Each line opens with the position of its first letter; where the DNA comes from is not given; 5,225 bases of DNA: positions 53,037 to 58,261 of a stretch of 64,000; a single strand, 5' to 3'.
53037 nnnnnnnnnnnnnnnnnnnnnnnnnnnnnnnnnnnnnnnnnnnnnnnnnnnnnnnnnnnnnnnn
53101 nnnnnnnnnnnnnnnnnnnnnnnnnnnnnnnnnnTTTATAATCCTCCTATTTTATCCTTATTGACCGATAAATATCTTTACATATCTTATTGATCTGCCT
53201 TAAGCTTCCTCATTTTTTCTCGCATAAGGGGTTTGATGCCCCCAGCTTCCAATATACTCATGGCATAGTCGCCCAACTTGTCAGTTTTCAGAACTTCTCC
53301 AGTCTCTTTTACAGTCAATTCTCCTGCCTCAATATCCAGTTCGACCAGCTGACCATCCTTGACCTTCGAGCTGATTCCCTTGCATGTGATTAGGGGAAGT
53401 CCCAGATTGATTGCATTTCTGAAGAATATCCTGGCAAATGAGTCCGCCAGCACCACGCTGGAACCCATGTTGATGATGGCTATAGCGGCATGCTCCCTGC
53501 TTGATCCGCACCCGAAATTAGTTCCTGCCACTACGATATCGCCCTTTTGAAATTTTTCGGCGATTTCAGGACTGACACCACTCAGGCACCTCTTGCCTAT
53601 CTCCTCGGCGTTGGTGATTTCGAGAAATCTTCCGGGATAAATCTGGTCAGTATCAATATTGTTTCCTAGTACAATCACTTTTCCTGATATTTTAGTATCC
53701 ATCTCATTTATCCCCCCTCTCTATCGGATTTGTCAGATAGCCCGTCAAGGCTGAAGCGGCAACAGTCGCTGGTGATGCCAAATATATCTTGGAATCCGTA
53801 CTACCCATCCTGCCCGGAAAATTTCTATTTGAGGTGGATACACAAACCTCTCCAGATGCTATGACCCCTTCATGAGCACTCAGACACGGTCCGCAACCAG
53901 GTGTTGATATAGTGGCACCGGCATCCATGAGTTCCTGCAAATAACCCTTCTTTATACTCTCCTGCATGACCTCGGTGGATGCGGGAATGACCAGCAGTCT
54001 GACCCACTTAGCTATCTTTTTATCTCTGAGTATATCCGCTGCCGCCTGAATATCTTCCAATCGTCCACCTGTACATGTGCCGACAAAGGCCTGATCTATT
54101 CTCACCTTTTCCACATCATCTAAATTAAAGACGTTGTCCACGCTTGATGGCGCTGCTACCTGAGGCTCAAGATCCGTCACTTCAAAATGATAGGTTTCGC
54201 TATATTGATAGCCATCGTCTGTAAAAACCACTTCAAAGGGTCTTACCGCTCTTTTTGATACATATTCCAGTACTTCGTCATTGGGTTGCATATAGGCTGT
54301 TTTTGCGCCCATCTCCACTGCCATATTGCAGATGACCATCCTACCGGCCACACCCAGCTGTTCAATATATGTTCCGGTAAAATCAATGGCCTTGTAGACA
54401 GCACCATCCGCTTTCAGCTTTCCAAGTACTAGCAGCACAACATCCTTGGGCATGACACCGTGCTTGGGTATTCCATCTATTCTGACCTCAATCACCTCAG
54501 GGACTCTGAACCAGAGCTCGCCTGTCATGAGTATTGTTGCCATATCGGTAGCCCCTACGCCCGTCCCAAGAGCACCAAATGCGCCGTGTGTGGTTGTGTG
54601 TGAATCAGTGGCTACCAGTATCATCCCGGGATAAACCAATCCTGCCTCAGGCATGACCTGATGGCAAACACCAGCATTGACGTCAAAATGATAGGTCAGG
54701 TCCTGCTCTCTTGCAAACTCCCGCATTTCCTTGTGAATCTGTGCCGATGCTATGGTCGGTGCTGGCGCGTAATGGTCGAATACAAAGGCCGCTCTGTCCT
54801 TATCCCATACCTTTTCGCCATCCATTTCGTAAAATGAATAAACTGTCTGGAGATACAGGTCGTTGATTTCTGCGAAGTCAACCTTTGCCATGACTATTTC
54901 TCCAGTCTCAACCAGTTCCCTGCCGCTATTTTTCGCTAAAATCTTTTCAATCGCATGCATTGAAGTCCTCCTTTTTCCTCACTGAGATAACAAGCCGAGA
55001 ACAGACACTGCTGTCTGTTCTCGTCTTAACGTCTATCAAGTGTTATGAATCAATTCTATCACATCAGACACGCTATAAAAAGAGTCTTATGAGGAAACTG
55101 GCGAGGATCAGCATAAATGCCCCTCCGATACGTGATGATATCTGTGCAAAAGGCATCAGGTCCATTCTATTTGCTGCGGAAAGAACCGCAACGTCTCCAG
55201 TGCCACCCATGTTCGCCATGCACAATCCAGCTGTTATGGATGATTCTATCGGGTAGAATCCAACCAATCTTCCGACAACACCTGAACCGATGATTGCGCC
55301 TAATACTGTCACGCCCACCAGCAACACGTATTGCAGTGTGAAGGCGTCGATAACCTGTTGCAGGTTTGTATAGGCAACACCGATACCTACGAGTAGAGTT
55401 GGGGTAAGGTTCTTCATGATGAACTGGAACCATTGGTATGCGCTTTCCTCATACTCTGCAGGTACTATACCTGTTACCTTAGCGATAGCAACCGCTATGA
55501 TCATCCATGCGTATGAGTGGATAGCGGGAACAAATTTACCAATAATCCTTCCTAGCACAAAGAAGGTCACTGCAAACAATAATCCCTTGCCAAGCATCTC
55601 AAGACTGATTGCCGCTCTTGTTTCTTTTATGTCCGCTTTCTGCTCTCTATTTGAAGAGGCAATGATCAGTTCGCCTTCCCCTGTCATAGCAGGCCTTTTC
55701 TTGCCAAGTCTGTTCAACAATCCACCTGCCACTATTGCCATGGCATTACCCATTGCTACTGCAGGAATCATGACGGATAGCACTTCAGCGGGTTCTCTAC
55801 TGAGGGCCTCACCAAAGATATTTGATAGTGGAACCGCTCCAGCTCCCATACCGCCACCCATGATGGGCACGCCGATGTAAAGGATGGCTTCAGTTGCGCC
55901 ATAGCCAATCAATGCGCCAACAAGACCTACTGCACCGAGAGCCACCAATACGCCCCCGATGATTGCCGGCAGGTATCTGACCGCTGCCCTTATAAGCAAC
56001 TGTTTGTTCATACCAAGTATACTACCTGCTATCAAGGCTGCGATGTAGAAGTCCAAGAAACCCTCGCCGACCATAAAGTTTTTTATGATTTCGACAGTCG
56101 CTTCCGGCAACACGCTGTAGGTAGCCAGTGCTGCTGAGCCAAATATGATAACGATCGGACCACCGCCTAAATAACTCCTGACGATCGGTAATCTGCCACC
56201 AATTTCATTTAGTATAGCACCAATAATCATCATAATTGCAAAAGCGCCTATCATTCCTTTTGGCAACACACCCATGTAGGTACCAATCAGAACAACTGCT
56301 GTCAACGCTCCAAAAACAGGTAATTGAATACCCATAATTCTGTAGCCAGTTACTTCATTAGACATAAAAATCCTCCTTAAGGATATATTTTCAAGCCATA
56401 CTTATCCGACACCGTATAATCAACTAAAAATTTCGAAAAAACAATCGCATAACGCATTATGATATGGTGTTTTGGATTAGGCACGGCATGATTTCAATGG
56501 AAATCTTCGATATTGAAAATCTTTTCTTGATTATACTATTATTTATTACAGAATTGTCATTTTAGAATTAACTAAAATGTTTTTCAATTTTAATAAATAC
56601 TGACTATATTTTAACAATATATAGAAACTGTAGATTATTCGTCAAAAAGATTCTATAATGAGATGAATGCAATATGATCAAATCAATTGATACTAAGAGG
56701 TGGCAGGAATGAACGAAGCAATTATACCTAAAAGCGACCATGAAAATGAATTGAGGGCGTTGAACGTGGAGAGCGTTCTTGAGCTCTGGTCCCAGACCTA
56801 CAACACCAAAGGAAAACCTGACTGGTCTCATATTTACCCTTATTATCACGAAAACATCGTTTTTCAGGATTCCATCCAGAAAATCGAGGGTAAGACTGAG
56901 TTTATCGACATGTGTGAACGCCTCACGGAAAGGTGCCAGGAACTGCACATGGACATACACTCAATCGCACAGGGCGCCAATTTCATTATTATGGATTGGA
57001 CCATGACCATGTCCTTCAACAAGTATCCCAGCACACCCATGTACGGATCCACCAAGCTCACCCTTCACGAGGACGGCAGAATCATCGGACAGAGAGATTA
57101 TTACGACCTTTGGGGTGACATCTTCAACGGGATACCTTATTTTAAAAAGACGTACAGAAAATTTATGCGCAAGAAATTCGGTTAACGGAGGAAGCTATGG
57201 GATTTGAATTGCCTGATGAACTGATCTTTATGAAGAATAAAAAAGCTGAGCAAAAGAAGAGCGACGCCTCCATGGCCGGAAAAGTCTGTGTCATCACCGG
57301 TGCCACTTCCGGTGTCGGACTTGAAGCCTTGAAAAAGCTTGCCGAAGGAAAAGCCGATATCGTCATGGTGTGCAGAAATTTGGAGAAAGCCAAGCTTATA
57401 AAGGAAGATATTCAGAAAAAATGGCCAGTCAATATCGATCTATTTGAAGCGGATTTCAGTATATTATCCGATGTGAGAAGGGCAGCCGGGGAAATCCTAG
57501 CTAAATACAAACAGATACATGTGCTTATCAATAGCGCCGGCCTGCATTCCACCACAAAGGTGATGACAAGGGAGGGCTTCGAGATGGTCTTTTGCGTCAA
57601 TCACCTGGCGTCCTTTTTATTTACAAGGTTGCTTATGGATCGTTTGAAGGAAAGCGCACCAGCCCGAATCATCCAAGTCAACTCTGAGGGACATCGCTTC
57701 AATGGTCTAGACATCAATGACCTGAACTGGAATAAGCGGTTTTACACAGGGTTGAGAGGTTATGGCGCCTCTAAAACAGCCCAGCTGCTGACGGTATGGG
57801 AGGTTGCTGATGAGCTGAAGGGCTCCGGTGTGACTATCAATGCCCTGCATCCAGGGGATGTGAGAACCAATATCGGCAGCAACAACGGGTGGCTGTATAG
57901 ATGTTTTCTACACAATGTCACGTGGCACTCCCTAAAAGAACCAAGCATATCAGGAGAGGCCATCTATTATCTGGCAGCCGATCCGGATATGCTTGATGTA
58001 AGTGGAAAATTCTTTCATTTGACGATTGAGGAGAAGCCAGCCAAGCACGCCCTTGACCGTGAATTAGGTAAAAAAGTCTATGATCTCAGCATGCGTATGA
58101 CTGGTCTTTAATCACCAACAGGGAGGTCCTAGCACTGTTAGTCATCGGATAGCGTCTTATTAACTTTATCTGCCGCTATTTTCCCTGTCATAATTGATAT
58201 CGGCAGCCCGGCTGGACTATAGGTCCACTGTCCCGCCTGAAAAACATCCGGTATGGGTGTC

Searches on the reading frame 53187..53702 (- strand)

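Call 45: search_protein_families(library=pfam, proteins=[window:53187-53702:-], max_evalue=0.000001)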
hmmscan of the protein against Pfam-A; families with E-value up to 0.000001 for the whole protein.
window:53187-53702:- (171 aa): 1 family
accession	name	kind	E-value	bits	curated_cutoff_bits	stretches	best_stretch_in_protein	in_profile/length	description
PF00694.25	Aconitase_C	-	2.3e-20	73.7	22.8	1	48-102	66-123/131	Aconitase C-terminal domain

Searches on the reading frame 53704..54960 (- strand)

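Call 45: search_protein_families(library=pfam, proteins=[window:53704-54960:-], max_evalue=0.000001)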
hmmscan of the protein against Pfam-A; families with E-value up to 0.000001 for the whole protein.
window:53704-54960:- (418 aa): 1 family
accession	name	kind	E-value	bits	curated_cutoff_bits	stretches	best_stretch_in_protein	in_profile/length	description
PF00330.25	Aconitase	-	2.1e-98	330.7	28.7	2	28-283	21-306/463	Aconitase family (aconitate hydratase)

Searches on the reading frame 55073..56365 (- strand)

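Call 45: search_protein_families(library=pfam, proteins=[window:55073-56365:-], max_evalue=0.000001)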
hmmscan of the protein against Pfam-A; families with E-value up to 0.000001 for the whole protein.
window:55073-56365:- (430 aa): 1 family
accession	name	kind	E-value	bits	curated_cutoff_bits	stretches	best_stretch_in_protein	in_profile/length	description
PF03390.20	2HCT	-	1.3e-160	535.1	26.2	1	10-424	1-415/415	2-hydroxycarboxylate transporter family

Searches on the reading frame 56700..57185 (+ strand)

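Call 59: search_protein_families(library=pfam, proteins=[window:56700-57185:+], max_evalue=0.000001)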
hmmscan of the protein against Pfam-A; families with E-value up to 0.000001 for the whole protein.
window:56700-57185:+ (161 aa): 2 families
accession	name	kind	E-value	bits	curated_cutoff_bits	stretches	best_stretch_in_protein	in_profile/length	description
PF12680.13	SnoaL_2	-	5.9e-10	40.1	27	1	38-128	9-99/102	SnoaL-like domain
PF10184.16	DUF2358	-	1.7e-07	31.9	24.3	1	43-129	18-111/113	Uncharacterized conserved protein (DUF2358)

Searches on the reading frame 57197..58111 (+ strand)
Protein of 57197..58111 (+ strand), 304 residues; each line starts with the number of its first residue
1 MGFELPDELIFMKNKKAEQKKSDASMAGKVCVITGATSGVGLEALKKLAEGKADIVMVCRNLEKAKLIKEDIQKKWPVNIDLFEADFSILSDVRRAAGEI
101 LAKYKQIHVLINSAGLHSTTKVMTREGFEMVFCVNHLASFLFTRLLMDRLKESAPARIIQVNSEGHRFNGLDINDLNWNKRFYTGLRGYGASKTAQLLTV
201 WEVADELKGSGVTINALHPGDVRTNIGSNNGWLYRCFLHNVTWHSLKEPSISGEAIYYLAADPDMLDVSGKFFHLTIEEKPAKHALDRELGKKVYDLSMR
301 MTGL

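Call 45: search_protein_families(library=pfam, proteins=[window:57197-58111:+], max_evalue=0.000001)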
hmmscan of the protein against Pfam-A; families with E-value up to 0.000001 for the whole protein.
window:57197-58111:+ (304 aa): 3 families
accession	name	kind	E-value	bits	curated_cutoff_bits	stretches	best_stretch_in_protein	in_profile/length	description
PF00106.31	adh_short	-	2.1e-29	102.8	26.6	1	29-228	1-188/195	short chain dehydrogenase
PF13561.12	adh_short_C2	-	8.1e-17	62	27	1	35-262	1-219/236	Enoyl-(Acyl carrier protein) reductase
PF08659.16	KR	-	4.6e-07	30.4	22.6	1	31-126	3-103/180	KR domain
